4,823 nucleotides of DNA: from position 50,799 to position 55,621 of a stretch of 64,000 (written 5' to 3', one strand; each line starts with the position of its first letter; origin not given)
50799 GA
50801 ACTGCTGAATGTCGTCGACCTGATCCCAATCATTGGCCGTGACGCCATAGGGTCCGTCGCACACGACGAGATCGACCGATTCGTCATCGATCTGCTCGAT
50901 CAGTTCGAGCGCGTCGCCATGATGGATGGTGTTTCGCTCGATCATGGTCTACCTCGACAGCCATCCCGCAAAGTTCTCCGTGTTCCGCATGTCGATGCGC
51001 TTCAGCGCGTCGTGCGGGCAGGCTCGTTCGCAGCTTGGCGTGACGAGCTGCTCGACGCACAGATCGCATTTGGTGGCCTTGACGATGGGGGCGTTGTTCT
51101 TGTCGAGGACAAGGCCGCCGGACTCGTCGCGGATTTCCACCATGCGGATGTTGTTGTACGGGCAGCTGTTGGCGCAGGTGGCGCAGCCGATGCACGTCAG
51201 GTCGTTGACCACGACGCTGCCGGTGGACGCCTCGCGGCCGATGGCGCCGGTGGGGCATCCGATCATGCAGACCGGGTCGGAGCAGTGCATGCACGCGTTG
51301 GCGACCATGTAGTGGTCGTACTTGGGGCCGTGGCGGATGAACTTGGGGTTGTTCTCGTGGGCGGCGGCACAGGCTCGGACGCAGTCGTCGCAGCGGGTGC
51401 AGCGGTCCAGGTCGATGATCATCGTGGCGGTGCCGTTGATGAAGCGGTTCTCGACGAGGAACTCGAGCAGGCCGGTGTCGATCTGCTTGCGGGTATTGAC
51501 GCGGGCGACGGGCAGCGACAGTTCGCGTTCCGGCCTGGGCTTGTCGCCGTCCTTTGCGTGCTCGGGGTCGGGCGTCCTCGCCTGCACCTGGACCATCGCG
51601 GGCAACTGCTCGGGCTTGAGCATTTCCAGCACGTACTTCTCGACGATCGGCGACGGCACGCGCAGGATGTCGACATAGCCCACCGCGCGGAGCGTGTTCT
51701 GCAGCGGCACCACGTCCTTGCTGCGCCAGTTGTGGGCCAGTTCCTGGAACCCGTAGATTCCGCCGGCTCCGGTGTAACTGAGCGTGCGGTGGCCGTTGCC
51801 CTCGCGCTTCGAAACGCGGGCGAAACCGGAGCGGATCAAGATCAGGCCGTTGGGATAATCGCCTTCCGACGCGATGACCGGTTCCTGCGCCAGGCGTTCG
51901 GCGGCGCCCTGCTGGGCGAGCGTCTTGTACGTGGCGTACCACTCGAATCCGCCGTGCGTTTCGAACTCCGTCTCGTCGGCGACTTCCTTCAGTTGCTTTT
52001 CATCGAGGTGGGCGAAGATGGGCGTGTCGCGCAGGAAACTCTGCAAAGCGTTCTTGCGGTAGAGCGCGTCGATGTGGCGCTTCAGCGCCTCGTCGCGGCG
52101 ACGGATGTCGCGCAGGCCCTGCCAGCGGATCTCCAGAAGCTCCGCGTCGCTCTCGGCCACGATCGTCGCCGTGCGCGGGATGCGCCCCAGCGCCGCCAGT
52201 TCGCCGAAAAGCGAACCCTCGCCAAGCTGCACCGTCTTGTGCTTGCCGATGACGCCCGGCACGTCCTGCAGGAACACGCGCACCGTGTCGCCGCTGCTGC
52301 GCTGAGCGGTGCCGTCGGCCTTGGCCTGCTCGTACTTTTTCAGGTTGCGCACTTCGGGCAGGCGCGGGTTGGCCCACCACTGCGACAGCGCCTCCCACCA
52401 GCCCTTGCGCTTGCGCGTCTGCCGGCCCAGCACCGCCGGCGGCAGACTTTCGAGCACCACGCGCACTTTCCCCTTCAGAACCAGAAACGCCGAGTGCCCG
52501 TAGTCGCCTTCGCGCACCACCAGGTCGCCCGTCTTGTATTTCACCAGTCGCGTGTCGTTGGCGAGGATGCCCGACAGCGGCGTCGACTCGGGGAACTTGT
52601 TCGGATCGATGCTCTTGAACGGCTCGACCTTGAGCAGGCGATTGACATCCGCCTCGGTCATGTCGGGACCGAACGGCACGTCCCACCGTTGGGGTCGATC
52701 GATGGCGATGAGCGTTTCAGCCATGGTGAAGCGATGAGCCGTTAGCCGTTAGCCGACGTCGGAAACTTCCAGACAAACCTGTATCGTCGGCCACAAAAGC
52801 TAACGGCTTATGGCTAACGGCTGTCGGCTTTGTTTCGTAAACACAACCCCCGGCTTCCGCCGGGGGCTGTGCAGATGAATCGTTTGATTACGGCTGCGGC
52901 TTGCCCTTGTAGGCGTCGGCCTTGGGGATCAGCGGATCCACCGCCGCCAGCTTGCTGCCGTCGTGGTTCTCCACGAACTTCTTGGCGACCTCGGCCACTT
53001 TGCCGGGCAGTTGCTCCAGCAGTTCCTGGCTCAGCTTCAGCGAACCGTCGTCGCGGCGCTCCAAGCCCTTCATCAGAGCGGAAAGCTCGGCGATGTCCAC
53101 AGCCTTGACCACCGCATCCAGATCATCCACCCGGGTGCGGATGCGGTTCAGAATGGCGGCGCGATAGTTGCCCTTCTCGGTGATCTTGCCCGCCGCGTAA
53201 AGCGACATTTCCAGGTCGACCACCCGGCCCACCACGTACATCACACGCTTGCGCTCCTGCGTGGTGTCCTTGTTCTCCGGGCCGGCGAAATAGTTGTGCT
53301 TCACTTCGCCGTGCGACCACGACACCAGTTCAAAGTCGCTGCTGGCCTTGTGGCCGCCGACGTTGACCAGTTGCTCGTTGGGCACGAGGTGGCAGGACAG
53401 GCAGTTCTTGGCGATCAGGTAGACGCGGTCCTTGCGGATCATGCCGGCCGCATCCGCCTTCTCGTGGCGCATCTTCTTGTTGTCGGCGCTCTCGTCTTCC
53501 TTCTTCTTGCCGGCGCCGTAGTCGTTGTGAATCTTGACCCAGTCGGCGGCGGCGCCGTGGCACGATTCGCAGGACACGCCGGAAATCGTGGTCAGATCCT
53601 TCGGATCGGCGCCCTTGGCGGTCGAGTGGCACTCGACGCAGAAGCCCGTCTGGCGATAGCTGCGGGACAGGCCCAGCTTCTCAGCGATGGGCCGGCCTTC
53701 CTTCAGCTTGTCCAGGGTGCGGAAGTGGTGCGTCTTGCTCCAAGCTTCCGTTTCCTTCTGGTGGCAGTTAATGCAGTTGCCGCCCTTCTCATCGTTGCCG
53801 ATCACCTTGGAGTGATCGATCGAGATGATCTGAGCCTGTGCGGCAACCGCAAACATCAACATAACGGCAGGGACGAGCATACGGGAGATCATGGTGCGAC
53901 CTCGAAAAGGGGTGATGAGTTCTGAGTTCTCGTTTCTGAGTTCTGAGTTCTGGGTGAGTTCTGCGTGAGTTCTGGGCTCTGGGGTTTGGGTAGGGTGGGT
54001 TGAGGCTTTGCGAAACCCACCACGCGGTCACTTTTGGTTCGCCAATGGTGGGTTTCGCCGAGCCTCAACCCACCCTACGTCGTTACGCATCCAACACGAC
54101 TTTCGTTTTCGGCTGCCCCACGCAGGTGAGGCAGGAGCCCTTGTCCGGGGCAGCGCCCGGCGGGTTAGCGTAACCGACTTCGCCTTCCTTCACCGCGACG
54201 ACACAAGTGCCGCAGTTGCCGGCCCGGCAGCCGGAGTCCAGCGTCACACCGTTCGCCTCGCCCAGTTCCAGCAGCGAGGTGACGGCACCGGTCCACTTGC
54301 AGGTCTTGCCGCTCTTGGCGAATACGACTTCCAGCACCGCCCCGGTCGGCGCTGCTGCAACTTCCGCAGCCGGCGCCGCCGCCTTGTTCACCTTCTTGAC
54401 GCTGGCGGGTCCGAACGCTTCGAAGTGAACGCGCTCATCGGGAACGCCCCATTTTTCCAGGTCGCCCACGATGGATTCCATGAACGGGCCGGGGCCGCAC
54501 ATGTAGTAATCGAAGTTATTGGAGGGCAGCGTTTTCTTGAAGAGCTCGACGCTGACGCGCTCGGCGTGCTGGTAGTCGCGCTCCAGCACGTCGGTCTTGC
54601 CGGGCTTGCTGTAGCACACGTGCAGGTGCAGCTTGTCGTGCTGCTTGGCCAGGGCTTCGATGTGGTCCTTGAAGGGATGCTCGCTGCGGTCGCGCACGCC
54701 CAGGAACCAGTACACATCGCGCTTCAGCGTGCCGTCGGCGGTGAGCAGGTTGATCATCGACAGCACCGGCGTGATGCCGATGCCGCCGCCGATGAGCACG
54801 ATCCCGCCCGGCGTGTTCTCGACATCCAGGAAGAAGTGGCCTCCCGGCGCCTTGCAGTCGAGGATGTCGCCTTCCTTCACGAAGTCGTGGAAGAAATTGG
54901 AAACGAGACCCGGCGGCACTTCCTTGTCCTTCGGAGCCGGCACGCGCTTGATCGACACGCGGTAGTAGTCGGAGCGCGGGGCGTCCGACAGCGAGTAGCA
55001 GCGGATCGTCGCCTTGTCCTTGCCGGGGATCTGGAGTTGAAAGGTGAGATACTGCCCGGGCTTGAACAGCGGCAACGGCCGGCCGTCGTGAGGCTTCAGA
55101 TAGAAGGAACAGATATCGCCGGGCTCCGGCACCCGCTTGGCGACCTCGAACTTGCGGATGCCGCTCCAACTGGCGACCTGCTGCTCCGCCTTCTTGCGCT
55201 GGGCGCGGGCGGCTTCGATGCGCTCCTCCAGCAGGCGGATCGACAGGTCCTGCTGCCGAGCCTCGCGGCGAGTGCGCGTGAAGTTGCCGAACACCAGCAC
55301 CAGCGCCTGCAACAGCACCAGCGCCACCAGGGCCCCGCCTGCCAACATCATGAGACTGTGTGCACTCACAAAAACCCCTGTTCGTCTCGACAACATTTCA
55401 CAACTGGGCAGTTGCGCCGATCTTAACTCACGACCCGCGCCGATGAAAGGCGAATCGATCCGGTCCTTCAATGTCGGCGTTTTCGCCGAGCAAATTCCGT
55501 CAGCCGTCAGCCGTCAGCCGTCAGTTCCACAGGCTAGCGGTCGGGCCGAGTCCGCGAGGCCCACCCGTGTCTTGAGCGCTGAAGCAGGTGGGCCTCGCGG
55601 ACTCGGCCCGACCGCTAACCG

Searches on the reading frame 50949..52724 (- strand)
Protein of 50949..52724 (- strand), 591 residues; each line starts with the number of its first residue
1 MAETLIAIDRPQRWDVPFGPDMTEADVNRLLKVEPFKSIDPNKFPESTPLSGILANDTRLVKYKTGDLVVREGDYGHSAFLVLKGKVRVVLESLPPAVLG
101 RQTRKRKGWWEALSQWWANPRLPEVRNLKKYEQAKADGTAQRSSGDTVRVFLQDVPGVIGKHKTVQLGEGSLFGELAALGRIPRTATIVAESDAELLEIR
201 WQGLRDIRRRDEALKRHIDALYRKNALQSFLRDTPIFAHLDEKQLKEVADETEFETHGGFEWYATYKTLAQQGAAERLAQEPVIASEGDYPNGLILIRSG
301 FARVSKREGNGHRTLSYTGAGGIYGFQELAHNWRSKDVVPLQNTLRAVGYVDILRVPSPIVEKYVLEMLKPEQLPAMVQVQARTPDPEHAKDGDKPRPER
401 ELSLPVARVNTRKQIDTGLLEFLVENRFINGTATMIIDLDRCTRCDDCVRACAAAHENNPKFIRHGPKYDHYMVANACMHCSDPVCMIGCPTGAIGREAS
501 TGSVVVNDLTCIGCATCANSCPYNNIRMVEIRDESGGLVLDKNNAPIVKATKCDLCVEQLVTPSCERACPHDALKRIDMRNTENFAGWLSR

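Call 9: search_protein_families(library=pfam, proteins=[window:50949-52724:-], max_evalue=0.01)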
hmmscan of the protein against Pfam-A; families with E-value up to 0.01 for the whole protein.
window:50949-52724:- (591 aa): 12 families
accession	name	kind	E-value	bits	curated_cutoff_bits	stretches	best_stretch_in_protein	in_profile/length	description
PF00027.35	cNMP_binding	-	7e-24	84.1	27.5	3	164-210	42-88/89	Cyclic nucleotide-binding domain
PF12838.12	Fer4_7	-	6.8e-11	42.9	27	1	510-573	1-52/52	4Fe-4S dicluster domain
PF13247.11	Fer4_11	-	1e-09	38.9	26.2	1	471-574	3-95/100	4Fe-4S dicluster domain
PF13187.11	Fer4_9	-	1e-09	38.7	27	2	511-573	2-51/52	4Fe-4S dicluster domain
PF12837.12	Fer4_6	-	1.3e-09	38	25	2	504-526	2-24/24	4Fe-4S binding domain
PF13237.11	Fer4_10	-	1.8e-08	34.6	25.5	2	504-570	2-53/53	4Fe-4S dicluster domain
PF00037.32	Fer4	-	2e-07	31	21.1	1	504-526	1-23/24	4Fe-4S binding domain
PF12797.12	Fer4_2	-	1.6e-06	28.1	24.5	2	435-454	3-22/22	4Fe-4S binding domain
PF14697.11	Fer4_21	-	2.6e-05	24.7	35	1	476-528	6-59/59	4Fe-4S dicluster domain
PF13183.11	Fer4_8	-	0.00055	20.9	27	0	510-572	4-67/68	4Fe-4S dicluster domain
PF25160.1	LdpA_Fe-S-bd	-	0.00078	19.6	27.6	1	480-530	4-47/49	LdpA Fe-S cluster-binding domain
PF13484.11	Fer4_16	-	0.005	18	30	0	510-524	52-66/66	4Fe-4S double cluster binding domain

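Call 37: search_protein_families(library=ncbifam, proteins=[window:50949-52724:-], max_evalue=0.01)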
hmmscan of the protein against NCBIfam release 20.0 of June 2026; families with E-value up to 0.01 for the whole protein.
window:50949-52724:- (591 aa): 57 families (the best 25 are shown)
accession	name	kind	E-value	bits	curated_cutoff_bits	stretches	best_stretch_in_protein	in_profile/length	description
TIGR02951.1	DMSO_dmsB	equivalog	7.9e-16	58.5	214.1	1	471-576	57-150/161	DMSO/selenate family reductase complex B subunit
NF009408.0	PRK12769.1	equivalog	1.1e-15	56.8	1003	1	436-580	6-148/659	formate-dependent uric acid utilization protein AegA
NF007658.0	PRK10330.1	equivalog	3.6e-15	55.9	260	1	435-584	5-162/181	electron transport protein HydN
NF045766.1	PhenlGlyoxDHPadI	equivalog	3.3e-14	52.5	700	1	431-578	3-137/443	NADH-dependent phenylglyoxylate dehydrogenase subunit beta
NF045797.1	DsrO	equivalog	4.8e-14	52.4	200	1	434-570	45-194/235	sulfate reduction electron transfer complex DsrMKJOP subunit DsrO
NF008134.0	PRK10882.1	equivalog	1.9e-12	46.9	263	1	473-574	108-203/329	hydrogenase 2 operon protein HybA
NF007382.0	PRK09898.1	equivalog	1.2e-10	41.3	213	1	470-580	115-204/208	ferredoxin-like protein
NF009451.0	PRK12809.1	equivalog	1.9e-10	39.7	1154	1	438-580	8-140/639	formate-dependent uric acid utilization protein YgfT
TIGR03149.1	cyt_nit_nrfC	equivalog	2.4e-10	40.1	377.6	1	434-581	40-186/225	cytochrome c nitrite reductase Fe-S protein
NF038355.1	FDH3_beta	equivalog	4.7e-10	39.8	240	1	435-525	5-100/180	formate dehydrogenase FDH3 subunit beta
NF041782.1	mnquin_red_QrcC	equivalog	5e-10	39.4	400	2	467-542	54-131/239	menaquinone reductase iron-sulfur cluster-binding subunit QrcC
NF041715.1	arsenate_red_ArrB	equivalog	1e-09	38.3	450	1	434-528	4-106/233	arsenate respiratory reductase iron-sulfur subunit ArrB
NF042979.1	EthbenzDh_ebdB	equivalog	1.2e-09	37.5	740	1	471-539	146-214/354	ethylbenzene dehydrogenase subunit beta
TIGR01582.1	FDH-beta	equivalog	1.3e-09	37.6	334.7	1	470-575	85-178/283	formate dehydrogenase subunit beta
TIGR03478.1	DMSO_red_II_bet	subfamily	1.8e-09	37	480.7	1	469-570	122-211/321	DMSO reductase family type II enzyme, iron-sulfur subunit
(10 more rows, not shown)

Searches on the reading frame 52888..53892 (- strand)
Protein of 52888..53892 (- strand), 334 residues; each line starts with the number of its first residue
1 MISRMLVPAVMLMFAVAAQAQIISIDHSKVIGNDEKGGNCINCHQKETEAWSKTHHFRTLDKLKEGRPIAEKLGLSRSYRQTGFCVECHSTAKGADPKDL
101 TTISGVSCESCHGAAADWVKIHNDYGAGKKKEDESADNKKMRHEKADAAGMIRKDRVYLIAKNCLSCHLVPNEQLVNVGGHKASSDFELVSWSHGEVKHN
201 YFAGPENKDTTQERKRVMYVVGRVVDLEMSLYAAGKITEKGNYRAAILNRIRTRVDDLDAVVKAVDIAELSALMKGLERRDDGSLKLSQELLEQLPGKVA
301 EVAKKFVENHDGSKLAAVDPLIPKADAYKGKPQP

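Call 9: search_protein_families(library=pfam, proteins=[window:52888-53892:-], max_evalue=0.01)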
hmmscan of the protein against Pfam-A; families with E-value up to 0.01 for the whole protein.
window:52888-53892:- (334 aa): 5 families
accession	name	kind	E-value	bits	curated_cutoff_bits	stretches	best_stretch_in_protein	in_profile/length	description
PF13435.11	Cytochrome_C554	-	3.3e-14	54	20.8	1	40-113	2-84/84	Cytochrome c554 and c-prime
PF14522.11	Cytochrome_C7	-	2.5e-05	24.5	24.8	1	27-112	5-66/67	Cytochrome c7 and related cytochrome c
PF09699.15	Paired_CXXCH_1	-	5.8e-05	23.1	20.6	1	82-115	6-39/41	Doubled CXXCH motif (Paired_CXXCH_1)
PF22113.1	Mtrc-MtrF_II-IV_dom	-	0.00024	21.1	30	1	82-182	6-102/176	Outer membrane cytochrome MtrC/MtrF-like, domains II/IV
PF14537.11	Cytochrom_c3_2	-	0.0025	18.7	25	0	84-138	8-52/79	Cytochrome c3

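Call 37: search_protein_families(library=ncbifam, proteins=[window:52888-53892:-], max_evalue=0.01)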
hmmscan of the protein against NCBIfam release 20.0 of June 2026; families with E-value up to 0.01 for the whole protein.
window:52888-53892:- (334 aa): 10 families
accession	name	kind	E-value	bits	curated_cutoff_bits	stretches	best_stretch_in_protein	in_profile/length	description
NF043010.1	Cyt554_Nsmonas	equivalog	9.6e-12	44.8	400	1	14-146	9-149/238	cytochrome c-550 CycA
NF041198.1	UshA_like_PCGU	equivalog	8.2e-08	31.3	275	1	39-123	410-490/519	UshA-like (seleno)protein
TIGR03153.1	cytochr_NrfH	equivalog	1.2e-05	25.4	134.2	1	76-183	22-124/138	cytochrome c nitrite reductase small subunit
TIGR04315.1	octaheme_Shew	subfamily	0.001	18.2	375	1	38-169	21-153/440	tetrathionate reductase family octaheme c-type cytochrome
TIGR03508.1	decahem_SO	subfamily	0.0041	16.6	192.2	0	102-179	31-88/258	DmsE family decaheme c-type cytochrome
NF033864.1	cytochrome579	equivalog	0.0047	16.7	280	0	229-266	116-153/179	cytochrome 579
NF045722.1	c3_cytochr_TmcA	equivalog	0.0056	16.5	114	0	84-114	82-112/125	acidic tetraheme cytochrome c3 TmcA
TIGR01905.1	paired_CXXCH_1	subfamily_domain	0.0073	16.2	25.2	0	82-116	6-40/41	doubled CXXCH domain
TIGR04485.1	thiosulf_SoxX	equivalog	0.0091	16.7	61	0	36-48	1-13/78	sulfur oxidation c-type cytochrome SoxX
TIGR01904.2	GSu_C4xC__C2xCH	domain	0.0093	15.7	27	0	81-117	20-61/73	CxxxxCH/CxxCH domain c-type cytochrome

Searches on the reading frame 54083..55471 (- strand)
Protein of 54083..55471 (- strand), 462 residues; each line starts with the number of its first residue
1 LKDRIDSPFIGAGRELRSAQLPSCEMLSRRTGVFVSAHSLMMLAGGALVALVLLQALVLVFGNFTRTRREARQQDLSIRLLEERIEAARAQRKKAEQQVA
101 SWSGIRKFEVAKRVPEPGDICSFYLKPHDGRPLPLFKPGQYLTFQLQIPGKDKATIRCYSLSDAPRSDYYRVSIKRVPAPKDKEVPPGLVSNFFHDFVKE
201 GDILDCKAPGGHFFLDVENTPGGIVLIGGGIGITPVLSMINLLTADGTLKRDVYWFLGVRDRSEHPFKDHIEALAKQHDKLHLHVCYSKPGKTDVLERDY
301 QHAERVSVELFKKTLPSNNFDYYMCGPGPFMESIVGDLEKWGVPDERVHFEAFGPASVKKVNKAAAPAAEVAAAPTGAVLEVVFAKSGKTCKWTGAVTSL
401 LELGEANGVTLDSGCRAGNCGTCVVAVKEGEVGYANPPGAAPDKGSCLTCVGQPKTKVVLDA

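Call 9: search_protein_families(library=pfam, proteins=[window:54083-55471:-], max_evalue=0.01)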
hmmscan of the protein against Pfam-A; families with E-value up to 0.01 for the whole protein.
window:54083-55471:- (462 aa): 4 families
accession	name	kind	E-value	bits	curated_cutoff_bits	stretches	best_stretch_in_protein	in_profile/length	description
PF00175.26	NAD_binding_1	-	1.1e-16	61.9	22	1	226-334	1-107/109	Oxidoreductase NAD-binding domain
PF00111.32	Fer2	-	1.2e-09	38.4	21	1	396-453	15-75/77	2Fe-2S iron-sulfur cluster binding domain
PF00970.30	FAD_binding_6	-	1.4e-06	29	21.1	1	135-213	29-97/99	Oxidoreductase FAD-binding domain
PF08030.17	NAD_binding_6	-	0.0068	16.9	22.2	0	224-287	4-76/156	Ferric reductase NAD binding domain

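Call 37: search_protein_families(library=ncbifam, proteins=[window:54083-55471:-], max_evalue=0.01)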
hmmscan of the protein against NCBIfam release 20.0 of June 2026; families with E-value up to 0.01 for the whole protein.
window:54083-55471:- (462 aa): 23 families
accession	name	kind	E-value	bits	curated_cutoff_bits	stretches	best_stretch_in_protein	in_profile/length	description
NF009805.0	PRK13289.1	equivalog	1.3e-79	268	432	1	50-358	99-397/399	NO-inducible flavohemoprotein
NF058606.1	GlBtMonoRdsGbcB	equivalog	2.7e-37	128.5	500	1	102-461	9-361/362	glycine betaine monooxygenase reductase subunit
TIGR02160.1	PA_CoA_Oxy5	hypoth_equivalog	2.8e-34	118.5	420.8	1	136-458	33-346/352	1,2-phenylacetyl-CoA epoxidase subunit PaaE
NF040810.1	BenC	equivalog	3.8e-28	98.6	430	1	132-355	130-332/333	benzoate 1,2-dioxygenase electron transfer component BenC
NF045803.1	MethMoxFADbindMmoC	equivalog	3.9e-28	98.2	500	2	136-355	140-342/343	aromatic/alkene monooxygenase hydroxylase FAD-binding subunit MmoC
TIGR01941.1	nqrF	equivalog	5.3e-27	94.7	295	1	144-354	195-404/405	NADH:ubiquinone reductase (Na(+)-transporting) subunit F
NF007964.0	PRK10684.1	equivalog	1.1e-23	83.8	383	1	118-460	22-332/333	NADH oxidoreductase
NF008822.0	PRK11872.1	equivalog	1.3e-23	83.5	402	1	136-354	137-336/341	anthranilate 1,2-dioxygenase electron transfer component AntC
NF007985.1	PRK10713.1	equivalog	4.7e-12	45.3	75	1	385-461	4-80/81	class I ribonucleotide reductase maintenance protein YfaE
NF006220.0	PRK08345.1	subfamily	1.2e-11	44.4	395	1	136-349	43-247/294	cytochrome-c3 hydrogenase subunit gamma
TIGR03224.1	benzo_boxA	equivalog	4.7e-09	35.6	459.2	1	156-333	198-377/411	benzoyl-CoA 2,3-epoxidase subunit BoxA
NF052252.1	flav_redu_LuxG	exception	5.7e-09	35.5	340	1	136-333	28-208/232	flavin mononucleotide reductase LuxG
NF040830.1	sulfhyd_ShyC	equivalog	8.3e-09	35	600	1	136-328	39-220/288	NAD(P)-dependent hydrogenase/sulfhydrogenase 2 subunit gamma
NF005963.0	PRK08051.1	equivalog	1.4e-08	34.3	230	1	136-353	31-230/233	NAD(P)H-flavin reductase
NF004317.0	PRK05713.1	equivalog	4e-07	29.6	338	1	396-443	14-62/312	iron-sulfur-binding ferredoxin reductase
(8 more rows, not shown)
